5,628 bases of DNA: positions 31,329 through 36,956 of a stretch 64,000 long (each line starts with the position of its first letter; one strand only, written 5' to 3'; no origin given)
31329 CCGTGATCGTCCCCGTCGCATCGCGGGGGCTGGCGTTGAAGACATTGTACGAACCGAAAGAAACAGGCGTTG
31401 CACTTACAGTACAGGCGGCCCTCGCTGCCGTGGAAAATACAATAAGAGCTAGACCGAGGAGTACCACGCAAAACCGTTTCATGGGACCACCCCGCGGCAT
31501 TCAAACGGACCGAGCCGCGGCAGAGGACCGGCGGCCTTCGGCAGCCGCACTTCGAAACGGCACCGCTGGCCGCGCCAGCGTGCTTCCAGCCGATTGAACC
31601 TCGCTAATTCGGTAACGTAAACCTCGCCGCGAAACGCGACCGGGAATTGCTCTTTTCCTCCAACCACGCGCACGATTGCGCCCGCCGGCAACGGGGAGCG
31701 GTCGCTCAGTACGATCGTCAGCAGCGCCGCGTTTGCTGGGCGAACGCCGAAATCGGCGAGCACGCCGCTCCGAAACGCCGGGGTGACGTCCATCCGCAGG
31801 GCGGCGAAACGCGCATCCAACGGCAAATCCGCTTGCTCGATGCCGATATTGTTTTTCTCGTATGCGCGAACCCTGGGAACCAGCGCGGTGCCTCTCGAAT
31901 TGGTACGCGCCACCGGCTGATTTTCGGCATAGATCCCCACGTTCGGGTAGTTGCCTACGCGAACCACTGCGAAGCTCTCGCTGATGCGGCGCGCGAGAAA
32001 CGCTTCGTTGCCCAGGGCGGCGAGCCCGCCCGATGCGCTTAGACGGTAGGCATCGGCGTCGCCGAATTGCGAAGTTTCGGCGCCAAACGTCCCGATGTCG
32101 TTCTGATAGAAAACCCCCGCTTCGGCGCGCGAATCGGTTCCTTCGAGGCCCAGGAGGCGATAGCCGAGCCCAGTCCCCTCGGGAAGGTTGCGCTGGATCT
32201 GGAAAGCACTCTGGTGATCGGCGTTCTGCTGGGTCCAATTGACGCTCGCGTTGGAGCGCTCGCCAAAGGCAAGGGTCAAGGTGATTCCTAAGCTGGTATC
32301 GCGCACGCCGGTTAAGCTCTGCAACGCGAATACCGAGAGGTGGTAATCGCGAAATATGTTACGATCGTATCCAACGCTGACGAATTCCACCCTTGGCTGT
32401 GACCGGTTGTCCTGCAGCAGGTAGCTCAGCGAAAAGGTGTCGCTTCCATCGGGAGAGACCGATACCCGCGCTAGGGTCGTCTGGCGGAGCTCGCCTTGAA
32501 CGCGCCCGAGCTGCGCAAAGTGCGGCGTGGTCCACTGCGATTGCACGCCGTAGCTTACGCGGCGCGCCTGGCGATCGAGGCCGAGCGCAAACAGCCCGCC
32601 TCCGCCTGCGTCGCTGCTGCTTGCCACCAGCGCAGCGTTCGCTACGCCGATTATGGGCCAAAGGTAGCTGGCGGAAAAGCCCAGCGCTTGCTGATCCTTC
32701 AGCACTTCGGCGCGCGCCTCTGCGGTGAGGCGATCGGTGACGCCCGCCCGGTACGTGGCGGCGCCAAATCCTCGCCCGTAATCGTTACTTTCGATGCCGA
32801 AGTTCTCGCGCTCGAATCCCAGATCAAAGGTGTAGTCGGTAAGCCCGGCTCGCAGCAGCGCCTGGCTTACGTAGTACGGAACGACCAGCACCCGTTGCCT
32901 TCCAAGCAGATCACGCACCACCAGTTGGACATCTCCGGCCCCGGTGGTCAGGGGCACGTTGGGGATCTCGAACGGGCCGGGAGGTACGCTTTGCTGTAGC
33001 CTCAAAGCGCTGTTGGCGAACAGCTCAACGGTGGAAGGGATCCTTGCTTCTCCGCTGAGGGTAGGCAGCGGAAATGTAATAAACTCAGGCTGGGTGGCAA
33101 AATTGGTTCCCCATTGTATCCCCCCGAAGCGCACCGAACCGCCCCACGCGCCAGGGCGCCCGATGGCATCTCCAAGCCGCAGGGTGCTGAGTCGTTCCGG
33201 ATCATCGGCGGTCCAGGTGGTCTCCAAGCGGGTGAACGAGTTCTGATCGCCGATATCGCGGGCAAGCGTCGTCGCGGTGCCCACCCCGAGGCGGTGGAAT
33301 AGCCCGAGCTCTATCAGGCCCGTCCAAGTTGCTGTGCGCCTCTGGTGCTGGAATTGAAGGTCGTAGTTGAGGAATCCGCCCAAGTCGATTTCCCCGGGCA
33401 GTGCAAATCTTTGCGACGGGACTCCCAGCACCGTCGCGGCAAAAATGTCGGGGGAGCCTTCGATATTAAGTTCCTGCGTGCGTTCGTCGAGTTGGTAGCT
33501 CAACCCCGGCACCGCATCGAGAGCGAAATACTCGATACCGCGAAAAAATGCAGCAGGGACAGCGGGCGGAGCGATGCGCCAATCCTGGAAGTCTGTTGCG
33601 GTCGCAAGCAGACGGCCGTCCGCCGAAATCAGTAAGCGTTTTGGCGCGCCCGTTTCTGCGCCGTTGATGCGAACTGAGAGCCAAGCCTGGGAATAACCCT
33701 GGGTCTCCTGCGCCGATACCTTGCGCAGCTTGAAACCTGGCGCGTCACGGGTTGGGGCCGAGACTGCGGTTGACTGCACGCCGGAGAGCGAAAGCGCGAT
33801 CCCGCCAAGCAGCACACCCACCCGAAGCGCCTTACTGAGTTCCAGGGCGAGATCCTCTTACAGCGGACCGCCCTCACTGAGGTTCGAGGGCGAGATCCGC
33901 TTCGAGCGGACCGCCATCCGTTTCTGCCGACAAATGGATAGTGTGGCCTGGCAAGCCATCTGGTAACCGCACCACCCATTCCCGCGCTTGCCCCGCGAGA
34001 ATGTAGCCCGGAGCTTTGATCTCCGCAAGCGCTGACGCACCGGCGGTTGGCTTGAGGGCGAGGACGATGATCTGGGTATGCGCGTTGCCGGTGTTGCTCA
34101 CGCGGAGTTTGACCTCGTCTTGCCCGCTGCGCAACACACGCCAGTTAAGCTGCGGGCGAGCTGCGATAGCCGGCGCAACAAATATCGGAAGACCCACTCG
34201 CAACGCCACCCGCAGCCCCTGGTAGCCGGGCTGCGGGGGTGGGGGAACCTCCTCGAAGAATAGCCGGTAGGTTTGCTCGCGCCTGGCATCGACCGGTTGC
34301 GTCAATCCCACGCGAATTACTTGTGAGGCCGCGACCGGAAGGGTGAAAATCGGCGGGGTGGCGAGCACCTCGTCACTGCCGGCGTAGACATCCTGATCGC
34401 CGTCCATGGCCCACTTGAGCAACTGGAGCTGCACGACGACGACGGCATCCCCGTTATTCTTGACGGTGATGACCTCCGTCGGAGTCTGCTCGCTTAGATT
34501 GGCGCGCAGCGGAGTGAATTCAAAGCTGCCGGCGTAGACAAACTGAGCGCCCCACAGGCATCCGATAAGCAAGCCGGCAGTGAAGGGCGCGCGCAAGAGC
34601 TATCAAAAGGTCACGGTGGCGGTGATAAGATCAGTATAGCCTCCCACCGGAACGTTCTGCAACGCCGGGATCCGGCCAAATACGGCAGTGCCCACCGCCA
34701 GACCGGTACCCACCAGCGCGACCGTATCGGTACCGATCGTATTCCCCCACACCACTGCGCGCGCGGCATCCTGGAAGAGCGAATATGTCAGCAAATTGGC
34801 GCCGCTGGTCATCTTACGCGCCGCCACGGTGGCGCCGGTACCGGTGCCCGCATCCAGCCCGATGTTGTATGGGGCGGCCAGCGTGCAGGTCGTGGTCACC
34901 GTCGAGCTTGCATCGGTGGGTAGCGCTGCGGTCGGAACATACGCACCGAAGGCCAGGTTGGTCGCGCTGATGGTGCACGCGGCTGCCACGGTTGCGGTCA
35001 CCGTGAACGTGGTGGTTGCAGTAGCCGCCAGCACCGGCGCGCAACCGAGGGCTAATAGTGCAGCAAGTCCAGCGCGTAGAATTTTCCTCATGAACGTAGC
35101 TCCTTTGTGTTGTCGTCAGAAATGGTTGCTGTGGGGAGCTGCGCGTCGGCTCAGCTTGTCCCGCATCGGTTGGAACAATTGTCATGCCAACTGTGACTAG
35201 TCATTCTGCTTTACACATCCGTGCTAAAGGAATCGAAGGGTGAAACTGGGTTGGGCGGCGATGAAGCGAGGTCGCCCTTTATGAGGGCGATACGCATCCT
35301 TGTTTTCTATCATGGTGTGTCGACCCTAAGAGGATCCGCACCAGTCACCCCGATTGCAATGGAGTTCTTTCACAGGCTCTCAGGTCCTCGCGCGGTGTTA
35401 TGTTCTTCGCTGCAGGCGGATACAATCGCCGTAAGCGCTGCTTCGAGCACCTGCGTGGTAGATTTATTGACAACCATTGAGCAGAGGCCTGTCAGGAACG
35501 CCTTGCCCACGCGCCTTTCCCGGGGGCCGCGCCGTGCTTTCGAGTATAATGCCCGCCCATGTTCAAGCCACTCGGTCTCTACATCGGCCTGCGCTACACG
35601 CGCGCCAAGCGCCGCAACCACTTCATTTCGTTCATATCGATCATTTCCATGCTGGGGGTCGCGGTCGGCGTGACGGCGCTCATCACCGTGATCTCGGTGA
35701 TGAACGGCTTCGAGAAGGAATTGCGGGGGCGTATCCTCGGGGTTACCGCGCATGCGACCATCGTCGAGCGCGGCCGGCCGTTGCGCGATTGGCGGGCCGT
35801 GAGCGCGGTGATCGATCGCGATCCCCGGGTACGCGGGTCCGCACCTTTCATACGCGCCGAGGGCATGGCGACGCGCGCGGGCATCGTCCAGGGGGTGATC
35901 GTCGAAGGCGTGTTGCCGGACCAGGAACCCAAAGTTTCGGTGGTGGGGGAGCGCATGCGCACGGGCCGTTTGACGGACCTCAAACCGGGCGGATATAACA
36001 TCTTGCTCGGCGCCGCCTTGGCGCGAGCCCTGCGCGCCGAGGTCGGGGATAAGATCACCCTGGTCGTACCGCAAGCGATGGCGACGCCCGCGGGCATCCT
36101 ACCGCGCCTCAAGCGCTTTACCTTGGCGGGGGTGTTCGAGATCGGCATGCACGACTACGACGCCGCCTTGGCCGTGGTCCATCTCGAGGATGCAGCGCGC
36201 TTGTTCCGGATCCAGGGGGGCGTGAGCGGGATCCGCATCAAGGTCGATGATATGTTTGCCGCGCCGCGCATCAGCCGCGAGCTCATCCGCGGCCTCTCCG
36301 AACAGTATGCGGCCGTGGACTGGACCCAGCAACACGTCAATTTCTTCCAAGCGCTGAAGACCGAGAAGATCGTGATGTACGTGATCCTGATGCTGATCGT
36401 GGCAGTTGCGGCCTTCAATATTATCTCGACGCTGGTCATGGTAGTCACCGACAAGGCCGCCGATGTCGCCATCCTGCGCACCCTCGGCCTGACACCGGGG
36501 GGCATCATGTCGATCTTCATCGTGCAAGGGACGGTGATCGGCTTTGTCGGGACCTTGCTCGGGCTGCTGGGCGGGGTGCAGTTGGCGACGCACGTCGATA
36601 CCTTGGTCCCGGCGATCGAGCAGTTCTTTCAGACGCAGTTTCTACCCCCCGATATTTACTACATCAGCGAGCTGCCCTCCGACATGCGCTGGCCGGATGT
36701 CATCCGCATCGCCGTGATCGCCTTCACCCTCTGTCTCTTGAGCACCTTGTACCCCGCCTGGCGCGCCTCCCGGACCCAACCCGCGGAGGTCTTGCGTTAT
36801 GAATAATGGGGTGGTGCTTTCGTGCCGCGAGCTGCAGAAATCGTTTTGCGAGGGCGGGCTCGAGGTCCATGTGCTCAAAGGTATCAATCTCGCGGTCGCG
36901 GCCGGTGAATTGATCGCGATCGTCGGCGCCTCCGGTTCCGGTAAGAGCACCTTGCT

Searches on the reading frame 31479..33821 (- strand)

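Call 86: search_protein_families(library=pfam, proteins=[window:31479-33821:-], max_evalue=1e-8)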
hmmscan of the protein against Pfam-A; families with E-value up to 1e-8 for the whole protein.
window:31479-33821:- (780 aa): 2 families
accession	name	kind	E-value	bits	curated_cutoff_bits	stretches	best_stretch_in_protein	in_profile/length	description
PF00577.26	Usher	-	7.8e-32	111.3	27.1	2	203-385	38-216/549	Outer membrane usher protein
PF13953.12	PapC_C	-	1.4e-10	41.2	27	1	700-762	1-66/66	PapC C-terminal domain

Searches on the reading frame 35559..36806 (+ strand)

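Call 86: search_protein_families(library=pfam, proteins=[window:35559-36806:+], max_evalue=1e-8)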
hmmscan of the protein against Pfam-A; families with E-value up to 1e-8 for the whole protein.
window:35559-36806:+ (415 aa): 2 families
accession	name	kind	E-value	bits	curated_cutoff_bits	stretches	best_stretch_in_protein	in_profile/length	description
PF12704.14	MacB_PCD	-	1.2e-17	65.4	27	1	27-242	1-204/207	MacB-like periplasmic core domain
PF02687.27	FtsX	-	2.2e-17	63.6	25.5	1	275-408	2-120/120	FtsX-like permease C-terminal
